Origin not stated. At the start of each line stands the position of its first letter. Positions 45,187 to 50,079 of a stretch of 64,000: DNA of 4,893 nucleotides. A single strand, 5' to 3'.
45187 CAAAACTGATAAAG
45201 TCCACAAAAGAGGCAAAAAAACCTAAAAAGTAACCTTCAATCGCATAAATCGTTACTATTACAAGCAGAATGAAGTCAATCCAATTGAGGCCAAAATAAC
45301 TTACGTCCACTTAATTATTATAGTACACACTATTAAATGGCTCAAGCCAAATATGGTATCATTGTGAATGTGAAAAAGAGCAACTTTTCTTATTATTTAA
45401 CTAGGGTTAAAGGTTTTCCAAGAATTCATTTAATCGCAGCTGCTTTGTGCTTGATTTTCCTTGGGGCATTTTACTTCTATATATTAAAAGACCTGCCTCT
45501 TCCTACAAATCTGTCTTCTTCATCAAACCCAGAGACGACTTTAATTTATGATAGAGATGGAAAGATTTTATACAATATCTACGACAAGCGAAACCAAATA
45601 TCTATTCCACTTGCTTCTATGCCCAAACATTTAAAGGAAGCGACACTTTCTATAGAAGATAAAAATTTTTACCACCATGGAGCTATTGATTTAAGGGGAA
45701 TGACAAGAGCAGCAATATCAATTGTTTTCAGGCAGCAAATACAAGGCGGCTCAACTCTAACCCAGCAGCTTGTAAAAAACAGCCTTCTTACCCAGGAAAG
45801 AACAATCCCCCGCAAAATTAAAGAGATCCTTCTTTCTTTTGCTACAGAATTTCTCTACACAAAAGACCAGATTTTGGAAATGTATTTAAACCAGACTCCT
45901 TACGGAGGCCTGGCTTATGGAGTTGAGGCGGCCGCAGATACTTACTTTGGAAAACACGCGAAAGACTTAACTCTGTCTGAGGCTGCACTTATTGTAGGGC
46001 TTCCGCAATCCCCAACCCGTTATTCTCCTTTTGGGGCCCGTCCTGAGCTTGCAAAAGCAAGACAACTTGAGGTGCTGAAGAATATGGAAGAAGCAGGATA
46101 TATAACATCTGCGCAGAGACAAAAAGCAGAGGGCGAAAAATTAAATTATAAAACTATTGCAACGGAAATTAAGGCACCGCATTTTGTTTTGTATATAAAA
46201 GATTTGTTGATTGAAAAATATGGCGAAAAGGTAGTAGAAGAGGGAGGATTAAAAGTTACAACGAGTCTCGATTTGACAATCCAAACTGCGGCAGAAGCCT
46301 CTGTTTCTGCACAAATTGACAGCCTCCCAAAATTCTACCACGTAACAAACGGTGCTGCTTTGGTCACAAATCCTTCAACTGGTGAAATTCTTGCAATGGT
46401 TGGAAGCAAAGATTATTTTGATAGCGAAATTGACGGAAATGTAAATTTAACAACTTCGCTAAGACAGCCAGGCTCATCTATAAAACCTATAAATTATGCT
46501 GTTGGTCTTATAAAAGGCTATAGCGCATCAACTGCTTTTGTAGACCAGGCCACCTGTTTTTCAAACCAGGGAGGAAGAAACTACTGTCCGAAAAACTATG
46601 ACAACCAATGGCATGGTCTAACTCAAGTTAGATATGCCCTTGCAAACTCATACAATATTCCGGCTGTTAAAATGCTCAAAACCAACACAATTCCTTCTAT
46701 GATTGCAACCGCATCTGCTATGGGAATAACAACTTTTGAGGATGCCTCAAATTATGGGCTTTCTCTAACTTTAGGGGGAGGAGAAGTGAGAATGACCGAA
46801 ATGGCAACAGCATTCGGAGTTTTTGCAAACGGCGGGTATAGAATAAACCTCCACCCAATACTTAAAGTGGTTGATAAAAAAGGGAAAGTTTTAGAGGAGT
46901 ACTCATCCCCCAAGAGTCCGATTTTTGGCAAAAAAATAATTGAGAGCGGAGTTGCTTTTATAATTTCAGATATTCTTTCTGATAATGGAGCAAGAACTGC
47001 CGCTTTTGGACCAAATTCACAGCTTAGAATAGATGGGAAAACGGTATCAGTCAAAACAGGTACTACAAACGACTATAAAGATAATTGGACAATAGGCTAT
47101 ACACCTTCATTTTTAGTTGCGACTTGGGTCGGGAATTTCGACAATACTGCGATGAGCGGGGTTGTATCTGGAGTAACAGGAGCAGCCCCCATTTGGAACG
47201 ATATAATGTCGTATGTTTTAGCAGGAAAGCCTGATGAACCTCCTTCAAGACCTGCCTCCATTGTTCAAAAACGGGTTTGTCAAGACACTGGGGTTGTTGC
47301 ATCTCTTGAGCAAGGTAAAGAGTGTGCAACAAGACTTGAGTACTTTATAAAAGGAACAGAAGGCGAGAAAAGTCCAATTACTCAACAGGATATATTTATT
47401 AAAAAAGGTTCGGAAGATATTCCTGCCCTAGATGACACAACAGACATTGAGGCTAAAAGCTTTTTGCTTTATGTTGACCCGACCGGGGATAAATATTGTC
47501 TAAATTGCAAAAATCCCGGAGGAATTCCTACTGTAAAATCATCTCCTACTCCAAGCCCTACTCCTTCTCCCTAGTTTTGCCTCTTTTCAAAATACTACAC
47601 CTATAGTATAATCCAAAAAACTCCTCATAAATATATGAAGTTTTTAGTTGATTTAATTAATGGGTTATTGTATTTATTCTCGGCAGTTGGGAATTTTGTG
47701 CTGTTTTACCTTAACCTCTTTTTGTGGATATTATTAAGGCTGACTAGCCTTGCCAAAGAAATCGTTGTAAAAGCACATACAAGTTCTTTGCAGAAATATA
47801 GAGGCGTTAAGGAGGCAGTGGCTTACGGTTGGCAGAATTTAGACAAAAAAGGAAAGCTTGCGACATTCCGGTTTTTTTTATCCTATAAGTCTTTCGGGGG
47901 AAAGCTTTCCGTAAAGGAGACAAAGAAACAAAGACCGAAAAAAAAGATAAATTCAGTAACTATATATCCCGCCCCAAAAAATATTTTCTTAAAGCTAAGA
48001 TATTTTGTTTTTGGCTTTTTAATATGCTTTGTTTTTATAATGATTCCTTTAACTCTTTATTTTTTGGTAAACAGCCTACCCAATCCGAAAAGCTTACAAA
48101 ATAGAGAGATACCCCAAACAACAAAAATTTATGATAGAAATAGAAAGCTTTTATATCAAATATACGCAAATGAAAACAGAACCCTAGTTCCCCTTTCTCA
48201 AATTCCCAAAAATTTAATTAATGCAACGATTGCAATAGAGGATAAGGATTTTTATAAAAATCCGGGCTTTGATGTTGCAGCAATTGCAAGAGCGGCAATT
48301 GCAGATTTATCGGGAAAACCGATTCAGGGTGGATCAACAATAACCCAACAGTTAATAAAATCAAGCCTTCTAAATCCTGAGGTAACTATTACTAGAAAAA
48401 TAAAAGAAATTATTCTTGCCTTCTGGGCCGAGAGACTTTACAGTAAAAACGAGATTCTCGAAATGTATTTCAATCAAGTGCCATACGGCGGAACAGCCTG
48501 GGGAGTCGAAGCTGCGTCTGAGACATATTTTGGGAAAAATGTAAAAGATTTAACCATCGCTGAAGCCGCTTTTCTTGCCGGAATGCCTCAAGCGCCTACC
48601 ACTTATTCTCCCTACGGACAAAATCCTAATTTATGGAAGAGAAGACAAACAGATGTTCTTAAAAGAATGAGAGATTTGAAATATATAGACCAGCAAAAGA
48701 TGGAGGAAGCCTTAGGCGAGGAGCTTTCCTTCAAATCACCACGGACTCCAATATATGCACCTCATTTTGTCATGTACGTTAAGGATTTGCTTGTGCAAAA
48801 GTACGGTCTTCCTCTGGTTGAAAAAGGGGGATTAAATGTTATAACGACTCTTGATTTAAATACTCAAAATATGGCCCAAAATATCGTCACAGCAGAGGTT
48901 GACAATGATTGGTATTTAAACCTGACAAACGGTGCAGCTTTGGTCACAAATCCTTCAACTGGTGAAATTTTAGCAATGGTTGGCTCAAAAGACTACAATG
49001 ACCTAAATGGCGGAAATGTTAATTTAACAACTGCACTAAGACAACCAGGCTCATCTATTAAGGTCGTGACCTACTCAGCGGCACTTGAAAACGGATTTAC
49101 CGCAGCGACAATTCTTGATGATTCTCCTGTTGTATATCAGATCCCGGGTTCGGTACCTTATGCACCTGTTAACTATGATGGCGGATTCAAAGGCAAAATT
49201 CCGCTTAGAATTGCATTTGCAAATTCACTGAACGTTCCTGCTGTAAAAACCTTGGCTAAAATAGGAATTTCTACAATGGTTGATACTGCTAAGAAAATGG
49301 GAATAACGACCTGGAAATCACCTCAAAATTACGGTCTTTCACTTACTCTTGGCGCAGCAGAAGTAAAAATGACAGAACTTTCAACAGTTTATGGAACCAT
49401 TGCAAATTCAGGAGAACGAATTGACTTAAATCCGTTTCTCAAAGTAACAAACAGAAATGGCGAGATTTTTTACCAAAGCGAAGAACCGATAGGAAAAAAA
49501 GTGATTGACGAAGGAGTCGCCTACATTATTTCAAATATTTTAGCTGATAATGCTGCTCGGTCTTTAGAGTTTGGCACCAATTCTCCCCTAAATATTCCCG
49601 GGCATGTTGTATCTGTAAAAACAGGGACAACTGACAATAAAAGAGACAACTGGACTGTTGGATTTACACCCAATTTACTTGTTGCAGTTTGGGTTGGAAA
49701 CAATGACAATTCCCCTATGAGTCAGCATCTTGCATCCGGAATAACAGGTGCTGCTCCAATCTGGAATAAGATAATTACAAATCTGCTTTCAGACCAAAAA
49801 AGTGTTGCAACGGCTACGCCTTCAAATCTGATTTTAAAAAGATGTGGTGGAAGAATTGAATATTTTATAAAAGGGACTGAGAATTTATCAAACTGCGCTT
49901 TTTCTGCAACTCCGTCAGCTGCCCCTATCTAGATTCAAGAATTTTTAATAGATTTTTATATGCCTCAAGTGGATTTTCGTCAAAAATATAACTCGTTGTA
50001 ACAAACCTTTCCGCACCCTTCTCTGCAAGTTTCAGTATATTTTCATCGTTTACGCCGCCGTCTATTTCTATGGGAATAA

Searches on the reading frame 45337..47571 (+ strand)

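Call 63: search_protein_families(library=pfam, proteins=[window:45337-47571:+], max_evalue=0.001)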
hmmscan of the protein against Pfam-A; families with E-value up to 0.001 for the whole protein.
window:45337-47571:+ (745 aa): 2 families
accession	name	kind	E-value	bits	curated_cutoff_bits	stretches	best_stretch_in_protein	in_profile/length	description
PF00912.28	Transgly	-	4.3e-59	199.4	27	1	75-250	2-177/178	Transglycosylase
PF00905.27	Transpeptidase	-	5.4e-20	72.2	22.1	1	339-624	1-298/299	Penicillin binding protein transpeptidase domain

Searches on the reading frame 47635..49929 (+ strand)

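Call 63: search_protein_families(library=pfam, proteins=[window:47635-49929:+], max_evalue=0.001)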
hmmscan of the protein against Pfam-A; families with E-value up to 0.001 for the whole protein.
window:47635-49929:+ (765 aa): 2 families
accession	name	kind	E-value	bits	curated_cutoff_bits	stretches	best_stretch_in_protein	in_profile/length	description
PF00912.28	Transgly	-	6.2e-63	211.9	27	1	171-345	3-177/178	Transglycosylase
PF00905.27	Transpeptidase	-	8.7e-27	94.5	22.1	1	433-713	1-297/299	Penicillin binding protein transpeptidase domain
